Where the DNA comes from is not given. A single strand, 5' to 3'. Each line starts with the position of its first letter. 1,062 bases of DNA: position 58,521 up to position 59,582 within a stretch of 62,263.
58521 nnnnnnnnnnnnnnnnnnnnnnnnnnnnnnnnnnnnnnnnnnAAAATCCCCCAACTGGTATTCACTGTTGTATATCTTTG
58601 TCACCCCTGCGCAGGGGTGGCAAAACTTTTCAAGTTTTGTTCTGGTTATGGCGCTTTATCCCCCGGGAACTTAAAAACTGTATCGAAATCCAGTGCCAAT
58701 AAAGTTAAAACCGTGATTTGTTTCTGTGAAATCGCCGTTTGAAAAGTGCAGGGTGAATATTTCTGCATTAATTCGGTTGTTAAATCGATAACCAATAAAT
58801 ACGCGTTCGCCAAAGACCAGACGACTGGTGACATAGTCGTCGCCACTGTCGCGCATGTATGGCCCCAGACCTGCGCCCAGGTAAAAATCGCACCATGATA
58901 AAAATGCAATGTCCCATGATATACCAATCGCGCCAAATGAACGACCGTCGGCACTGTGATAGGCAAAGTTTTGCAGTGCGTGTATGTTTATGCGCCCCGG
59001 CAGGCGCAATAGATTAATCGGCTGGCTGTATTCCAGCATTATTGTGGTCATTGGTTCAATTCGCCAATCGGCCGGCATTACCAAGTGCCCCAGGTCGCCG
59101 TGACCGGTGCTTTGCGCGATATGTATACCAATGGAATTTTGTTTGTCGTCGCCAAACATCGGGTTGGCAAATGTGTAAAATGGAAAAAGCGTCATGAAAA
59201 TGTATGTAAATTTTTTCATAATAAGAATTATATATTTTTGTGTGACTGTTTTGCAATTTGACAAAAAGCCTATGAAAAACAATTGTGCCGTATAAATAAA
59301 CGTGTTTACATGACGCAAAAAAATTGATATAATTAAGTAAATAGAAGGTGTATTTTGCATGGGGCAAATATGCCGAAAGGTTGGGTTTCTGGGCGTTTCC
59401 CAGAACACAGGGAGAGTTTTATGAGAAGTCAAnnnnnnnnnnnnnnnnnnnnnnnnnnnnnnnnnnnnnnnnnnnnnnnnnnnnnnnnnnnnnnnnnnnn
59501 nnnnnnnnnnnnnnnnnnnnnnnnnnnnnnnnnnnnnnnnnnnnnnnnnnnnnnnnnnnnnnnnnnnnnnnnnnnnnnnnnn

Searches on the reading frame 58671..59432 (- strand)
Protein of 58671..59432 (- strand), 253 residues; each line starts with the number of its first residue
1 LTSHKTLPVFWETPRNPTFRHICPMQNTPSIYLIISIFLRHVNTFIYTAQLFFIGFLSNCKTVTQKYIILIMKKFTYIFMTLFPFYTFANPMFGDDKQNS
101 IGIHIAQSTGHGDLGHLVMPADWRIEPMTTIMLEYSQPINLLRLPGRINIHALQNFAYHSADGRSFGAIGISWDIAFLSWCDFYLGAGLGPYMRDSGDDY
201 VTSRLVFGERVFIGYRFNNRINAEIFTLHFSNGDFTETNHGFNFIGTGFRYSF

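Call 51: search_protein_families(library=pfam, proteins=[window:58671-59432:-], max_evalue=0.001)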
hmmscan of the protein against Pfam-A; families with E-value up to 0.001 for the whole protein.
window:58671-59432:- (253 aa): 1 family
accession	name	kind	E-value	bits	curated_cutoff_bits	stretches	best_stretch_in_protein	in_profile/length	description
PF09411.16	PagL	-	2.3e-11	44.4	23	1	181-251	59-135/136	Lipid A 3-O-deacylase (PagL)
